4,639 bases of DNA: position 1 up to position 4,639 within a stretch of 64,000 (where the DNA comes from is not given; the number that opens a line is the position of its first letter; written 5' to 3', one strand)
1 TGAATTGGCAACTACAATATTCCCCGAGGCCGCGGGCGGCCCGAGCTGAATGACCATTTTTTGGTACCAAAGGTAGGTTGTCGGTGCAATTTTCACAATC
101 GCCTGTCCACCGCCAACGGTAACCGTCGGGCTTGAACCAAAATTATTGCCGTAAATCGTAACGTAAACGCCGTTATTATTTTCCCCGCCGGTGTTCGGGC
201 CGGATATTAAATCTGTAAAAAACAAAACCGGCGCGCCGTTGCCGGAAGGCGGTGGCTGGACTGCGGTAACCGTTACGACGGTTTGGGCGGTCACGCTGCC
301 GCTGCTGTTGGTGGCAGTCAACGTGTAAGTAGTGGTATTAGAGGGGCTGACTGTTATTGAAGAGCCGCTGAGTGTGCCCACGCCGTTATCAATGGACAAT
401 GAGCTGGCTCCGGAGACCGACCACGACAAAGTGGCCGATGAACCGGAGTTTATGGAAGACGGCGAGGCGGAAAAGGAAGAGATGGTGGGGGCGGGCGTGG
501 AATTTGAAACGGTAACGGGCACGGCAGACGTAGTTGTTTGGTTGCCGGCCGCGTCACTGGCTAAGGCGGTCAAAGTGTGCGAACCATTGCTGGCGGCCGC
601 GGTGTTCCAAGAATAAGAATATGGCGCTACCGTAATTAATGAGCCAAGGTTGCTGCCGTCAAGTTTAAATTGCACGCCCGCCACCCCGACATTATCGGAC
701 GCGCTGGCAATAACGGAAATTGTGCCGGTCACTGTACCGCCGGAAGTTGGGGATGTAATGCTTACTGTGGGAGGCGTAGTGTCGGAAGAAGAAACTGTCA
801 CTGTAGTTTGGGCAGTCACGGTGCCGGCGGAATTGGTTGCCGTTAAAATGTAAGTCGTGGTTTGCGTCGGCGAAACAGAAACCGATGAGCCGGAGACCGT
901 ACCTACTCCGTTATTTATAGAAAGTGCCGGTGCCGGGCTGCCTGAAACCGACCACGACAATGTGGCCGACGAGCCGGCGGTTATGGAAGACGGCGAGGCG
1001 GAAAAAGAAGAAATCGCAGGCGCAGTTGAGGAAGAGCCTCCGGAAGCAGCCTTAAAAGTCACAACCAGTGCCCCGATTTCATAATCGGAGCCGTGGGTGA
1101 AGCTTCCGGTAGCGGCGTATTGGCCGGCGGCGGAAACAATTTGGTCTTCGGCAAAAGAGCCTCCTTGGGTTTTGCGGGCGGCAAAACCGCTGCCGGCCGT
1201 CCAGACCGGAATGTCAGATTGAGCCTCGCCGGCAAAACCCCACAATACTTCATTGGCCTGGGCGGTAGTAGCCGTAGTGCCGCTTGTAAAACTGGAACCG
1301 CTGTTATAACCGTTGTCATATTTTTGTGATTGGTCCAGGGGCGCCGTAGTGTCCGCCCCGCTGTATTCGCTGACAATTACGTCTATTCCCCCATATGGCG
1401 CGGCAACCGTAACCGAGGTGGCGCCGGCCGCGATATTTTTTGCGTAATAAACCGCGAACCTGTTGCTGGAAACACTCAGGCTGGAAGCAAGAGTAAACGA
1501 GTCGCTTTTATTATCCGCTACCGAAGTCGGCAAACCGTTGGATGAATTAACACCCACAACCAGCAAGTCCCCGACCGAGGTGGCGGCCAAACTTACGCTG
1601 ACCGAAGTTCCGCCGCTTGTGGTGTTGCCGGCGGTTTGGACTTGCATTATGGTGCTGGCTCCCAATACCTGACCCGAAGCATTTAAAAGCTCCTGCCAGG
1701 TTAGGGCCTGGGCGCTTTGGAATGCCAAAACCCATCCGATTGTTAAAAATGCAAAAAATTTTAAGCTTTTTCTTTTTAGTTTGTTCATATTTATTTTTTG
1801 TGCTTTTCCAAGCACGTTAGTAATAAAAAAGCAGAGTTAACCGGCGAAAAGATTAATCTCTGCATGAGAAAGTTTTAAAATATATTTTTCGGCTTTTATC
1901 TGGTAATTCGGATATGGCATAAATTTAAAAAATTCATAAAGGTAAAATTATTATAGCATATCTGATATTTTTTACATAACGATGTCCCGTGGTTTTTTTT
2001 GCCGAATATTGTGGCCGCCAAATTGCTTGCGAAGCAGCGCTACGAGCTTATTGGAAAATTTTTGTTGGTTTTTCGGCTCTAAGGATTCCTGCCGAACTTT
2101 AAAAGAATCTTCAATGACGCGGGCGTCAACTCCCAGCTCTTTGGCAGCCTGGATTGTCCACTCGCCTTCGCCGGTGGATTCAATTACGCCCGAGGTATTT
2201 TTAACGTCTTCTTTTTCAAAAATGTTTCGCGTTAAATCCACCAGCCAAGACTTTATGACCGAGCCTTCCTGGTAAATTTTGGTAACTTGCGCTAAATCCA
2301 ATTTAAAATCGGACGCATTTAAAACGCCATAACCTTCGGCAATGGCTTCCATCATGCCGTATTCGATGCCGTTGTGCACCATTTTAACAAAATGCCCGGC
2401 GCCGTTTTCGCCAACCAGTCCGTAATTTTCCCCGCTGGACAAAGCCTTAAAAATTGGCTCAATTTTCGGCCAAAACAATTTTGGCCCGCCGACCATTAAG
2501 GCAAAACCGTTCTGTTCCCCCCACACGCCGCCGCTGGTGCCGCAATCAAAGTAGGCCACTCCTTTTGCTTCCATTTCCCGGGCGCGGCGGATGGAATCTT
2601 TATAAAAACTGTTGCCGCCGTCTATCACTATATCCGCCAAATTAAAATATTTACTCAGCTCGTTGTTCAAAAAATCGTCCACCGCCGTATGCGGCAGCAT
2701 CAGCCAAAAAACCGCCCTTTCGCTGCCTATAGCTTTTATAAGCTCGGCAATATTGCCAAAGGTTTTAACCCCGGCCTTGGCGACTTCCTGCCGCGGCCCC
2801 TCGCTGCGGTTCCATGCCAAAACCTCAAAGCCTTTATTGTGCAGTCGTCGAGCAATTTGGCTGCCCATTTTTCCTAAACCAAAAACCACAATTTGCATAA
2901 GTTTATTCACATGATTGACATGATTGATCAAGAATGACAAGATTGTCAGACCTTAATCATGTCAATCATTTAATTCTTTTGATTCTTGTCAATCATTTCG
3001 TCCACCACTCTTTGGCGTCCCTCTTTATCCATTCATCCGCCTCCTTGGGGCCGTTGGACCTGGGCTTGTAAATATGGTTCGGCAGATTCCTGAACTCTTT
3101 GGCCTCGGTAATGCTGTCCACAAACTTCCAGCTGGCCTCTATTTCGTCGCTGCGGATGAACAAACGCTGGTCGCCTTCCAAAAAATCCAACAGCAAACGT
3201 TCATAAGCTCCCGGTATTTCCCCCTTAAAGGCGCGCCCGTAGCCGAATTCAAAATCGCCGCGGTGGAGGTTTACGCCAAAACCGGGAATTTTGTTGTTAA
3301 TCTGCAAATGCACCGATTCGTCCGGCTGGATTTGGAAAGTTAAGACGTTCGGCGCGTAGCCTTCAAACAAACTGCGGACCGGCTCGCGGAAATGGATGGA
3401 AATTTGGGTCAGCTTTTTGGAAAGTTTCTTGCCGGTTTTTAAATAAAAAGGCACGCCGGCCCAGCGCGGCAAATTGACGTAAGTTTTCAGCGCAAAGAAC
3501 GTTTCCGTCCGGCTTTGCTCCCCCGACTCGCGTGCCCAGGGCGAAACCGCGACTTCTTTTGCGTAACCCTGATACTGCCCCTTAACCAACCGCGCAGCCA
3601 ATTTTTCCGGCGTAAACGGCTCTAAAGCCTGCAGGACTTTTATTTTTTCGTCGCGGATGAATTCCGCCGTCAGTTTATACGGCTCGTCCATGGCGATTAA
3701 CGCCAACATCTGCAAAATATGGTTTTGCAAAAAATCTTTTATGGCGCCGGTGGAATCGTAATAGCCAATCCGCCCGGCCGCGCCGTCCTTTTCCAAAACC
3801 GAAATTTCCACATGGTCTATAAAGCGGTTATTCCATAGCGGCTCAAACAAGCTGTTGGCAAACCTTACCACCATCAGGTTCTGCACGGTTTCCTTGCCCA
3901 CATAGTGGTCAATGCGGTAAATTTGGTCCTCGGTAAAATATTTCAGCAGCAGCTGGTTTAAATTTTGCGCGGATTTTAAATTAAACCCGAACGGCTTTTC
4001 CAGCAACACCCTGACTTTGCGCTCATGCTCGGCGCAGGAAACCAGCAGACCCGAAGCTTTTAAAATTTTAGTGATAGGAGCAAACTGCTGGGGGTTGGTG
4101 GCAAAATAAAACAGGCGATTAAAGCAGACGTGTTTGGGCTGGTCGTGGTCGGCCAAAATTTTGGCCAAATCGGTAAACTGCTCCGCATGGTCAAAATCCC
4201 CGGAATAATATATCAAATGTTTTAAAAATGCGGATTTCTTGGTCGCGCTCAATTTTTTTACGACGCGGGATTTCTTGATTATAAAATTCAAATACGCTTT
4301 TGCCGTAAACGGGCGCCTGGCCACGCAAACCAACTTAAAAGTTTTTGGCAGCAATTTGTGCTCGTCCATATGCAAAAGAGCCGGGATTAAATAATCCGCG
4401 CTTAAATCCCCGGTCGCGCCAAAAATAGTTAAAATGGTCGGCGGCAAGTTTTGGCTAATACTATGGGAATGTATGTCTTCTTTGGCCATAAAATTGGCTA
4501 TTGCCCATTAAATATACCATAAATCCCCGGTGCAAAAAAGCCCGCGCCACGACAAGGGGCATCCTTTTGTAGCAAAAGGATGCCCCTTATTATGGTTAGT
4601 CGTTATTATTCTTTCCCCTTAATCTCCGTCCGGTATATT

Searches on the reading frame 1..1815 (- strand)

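Call 32: search_protein_families(library=pfam, max_evalue=0.001, proteins=[window:1-1815:-])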
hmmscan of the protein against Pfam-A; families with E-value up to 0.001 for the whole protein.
window:1-1815:- (605 aa): 4 families
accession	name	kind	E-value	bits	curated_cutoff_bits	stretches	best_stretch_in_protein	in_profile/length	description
PF17957.7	Big_7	-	1.7e-20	73.9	24.1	1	349-417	1-70/70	Bacterial Ig domain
PF07679.22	I-set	-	3.6e-08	33.8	23.7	0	489-516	63-90/90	Immunoglobulin I-set domain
PF19077.6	Big_13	-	0.00027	21.8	27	1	382-436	44-100/102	Bacterial Ig-like domain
PF13750.12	Big_3_3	-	0.0005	20.2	27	0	399-445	3-50/157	Bacterial Ig-like domain (group 3)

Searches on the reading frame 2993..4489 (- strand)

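Call 86: search_protein_families(library=pfam, max_evalue=0.001, proteins=[window:2993-4489:-])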
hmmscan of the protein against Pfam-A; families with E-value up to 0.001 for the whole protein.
window:2993-4489:- (498 aa): 2 families
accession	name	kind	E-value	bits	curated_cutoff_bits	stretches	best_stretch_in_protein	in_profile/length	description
PF02781.21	G6PD_C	-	4.6e-101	338.2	27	1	206-496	1-296/296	Glucose-6-phosphate dehydrogenase, C-terminal domain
PF00479.28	G6PD_N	-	3.6e-51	174.8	22.1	1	22-204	2-183/183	Glucose-6-phosphate dehydrogenase, NAD binding domain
